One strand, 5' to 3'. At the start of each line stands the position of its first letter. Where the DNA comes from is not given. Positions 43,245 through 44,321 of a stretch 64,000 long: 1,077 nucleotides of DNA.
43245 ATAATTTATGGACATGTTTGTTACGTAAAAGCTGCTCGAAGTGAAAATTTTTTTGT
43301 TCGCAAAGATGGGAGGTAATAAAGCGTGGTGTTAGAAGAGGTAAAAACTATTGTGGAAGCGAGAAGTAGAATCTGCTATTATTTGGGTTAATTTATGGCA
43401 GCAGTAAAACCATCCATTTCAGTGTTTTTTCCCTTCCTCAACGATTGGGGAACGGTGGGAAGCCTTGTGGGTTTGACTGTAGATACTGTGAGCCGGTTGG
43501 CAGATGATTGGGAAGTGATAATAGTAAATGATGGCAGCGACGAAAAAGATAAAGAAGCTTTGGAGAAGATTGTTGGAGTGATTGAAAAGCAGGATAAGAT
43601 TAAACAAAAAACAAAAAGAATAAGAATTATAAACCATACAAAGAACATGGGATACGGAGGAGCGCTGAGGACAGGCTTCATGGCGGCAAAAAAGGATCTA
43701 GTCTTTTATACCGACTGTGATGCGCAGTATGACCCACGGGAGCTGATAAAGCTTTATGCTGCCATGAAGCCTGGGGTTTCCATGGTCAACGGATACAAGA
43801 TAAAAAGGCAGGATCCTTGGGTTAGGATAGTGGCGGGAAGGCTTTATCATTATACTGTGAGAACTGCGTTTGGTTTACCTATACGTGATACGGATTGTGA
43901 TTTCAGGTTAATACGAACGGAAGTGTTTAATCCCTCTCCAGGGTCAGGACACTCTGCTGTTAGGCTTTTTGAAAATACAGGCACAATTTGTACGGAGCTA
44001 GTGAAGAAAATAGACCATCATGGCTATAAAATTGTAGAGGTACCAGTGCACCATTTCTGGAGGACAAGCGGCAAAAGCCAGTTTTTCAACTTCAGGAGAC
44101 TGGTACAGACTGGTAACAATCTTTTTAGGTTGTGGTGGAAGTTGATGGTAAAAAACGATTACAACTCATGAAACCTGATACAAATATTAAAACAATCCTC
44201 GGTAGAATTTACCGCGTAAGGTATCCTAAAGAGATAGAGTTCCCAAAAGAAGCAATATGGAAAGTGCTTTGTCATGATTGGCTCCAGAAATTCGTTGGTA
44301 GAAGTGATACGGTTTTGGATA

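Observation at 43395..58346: Arn-like module: aminotransferase, SDR dehydratase/epimerase, GT2 lipid-phosphate transferase, 4-TM flippase-like protein, GNAT and methyltransferase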

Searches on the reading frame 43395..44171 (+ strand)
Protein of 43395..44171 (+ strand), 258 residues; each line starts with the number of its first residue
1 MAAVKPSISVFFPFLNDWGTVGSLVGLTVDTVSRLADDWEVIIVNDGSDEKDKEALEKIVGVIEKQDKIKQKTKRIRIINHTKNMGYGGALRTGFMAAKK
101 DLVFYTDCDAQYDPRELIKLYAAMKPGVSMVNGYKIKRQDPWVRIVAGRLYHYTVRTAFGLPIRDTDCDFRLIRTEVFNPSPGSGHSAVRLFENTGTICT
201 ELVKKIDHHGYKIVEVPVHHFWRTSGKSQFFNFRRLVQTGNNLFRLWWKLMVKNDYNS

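Call 4: search_protein_families(library=pfam, proteins=[window:43395-44171:+], max_evalue=0.01)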
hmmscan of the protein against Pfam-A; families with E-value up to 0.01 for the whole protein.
window:43395-44171:+ (258 aa): 2 families
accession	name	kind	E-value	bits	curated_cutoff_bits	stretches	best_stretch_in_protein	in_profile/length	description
PF00535.33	Glycos_transf_2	-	1.1e-20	74.7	23.3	1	9-178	1-164/168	Glycosyl transferase family 2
PF13506.12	Glyco_transf_21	-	0.0081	16.1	21.7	0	91-134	22-66/174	Glycosyl transferase family 21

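Call 6: search_protein_families(library=ncbifam, proteins=[window:43395-44171:+], max_evalue=0.001)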
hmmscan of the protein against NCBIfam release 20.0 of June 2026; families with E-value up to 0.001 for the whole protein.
window:43395-44171:+ (258 aa): 10 families
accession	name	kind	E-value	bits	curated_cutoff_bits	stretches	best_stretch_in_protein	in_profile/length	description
NF007986.1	PRK10714.1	equivalog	4.3e-18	65.4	529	1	7-238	7-217/316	undecaprenyl-phosphate 4-deoxy-4-formamido-L-arabinose transferase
NF047588.1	GlcsyltransPgfSStrep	equivalog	8.1e-12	45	500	1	8-175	3-161/308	glycosyltransferase PgfS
NF041391.1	DPhHxTase_Halo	equivalog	1.2e-09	37.5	375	1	72-223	42-186/213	dolichyl-phosphate hexose transferase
TIGR03937.1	PgaC_IcaA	equivalog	1.5e-09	37.3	422.3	1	6-119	45-145/407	poly-beta-1,6-N-acetyl-D-glucosamine synthase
NF047683.1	TeichurnBiosyTuaG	equivalog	5.3e-07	29.5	400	1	1-125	1-112/252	teichuronic acid biosynthesis protein TuaG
TIGR03965.1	mycofact_glyco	equivalog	2.3e-06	26.8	280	1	7-133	75-189/467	mycofactocin biosynthesis glycosyltransferase MftF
NF010496.0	PRK13915.1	equivalog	2.9e-06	26.6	262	1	6-133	31-153/307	glucosyl-3-phosphoglycerate synthase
NF041875.1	EPS_EpsD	equivalog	6.8e-06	25.7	370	1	36-119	28-99/325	exopolysaccharide biosynthesis glycosyltransferase EpsD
NF007482.0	PRK10073.1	equivalog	9.2e-05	21.6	423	1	34-116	31-102/334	glycosyltransferase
TIGR04182.1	glyco_TIGR04182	equivalog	0.00094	18.7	325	0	77-228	51-199/293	S-layer glycoprotein N-glycosyltransferase AglJ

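Call 15: search_solved_structures(query=window:43395-44171:+, max_evalue=0.00001)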
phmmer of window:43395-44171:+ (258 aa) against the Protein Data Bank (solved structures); distinct sequences matched with E-value up to 0.00001: 6.
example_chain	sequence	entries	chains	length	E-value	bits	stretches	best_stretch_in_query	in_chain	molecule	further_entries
9hwj_A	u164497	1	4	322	1.7e-15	60.4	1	7-238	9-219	Undecaprenyl-phosphate 4-deoxy-4-formamido-L-arabinose transferase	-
9bhc_C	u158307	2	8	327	1.4e-14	57.3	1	6-238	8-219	Undecaprenyl-phosphate 4-deoxy-4-formamido-L-arabinose transferase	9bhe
8vxh_A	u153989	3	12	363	2e-14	56.8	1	6-238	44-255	Undecaprenyl-phosphate 4-deoxy-4-formamido-L-arabinose transferase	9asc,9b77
5eke_A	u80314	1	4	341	2.3e-09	40.3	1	8-179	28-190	Uncharacterized glycosyltransferase sll0501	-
5ekp_C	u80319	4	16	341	2.3e-09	40.3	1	8-179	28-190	Uncharacterized glycosyltransferase sll0501 | Glycosyltransferase sll0501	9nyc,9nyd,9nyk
9nye_A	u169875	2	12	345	2.4e-09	40.2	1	8-179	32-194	Glycosyltransferase sll0501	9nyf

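Call 64: search_solved_structures(query=A5, max_evalue=0.001)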
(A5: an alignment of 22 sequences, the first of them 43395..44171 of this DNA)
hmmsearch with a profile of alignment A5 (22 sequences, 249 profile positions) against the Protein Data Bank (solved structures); distinct sequences matched with E-value up to 0.001: 31.
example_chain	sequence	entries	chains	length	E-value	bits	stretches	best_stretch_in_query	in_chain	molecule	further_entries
9hwj_A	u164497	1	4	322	2e-32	115.7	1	8-229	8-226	Undecaprenyl-phosphate 4-deoxy-4-formamido-L-arabinose transferase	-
9bhc_C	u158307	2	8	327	2.3e-30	108.9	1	8-229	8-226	Undecaprenyl-phosphate 4-deoxy-4-formamido-L-arabinose transferase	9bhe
8vxh_A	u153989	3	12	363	2.9e-30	108.6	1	8-229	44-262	Undecaprenyl-phosphate 4-deoxy-4-formamido-L-arabinose transferase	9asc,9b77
5eke_A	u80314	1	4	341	2.8e-21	79.2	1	6-174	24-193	Uncharacterized glycosyltransferase sll0501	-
5ekp_C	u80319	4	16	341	2.8e-21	79.2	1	6-174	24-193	Uncharacterized glycosyltransferase sll0501 | Glycosyltransferase sll0501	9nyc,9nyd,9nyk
9nye_A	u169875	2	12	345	2.8e-21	79.2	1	6-174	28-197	Glycosyltransferase sll0501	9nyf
2z87_A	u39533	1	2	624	7.1e-21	77.8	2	6-148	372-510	Chondroitin synthase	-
2z86_A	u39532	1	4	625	7.2e-21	77.8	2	6-148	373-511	Chondroitin synthase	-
5mlz_A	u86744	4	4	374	2.5e-20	76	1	7-214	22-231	Dolichol monophosphate mannose synthase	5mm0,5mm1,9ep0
3bcv_A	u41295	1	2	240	1.7e-13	53.7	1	8-116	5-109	Putative glycosyltransferase protein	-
6p61_A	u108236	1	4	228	3.2e-11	46.2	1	3-117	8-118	Glycosyltransferase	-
5hea_A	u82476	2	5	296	1.5e-10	44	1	9-119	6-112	Putative glycosyltransferase (GalT1)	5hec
6h1j_A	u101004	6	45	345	3.5e-09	39.5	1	7-125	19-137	Probable ss-1,3-N-acetylglucosaminyltransferase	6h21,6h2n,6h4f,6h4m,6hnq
5tze_C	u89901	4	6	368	6.8e-09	38.6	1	10-119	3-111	Glycosyl transferase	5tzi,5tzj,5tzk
8bz8_A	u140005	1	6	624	1.2e-08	37.8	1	4-128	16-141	Glycosyltransferase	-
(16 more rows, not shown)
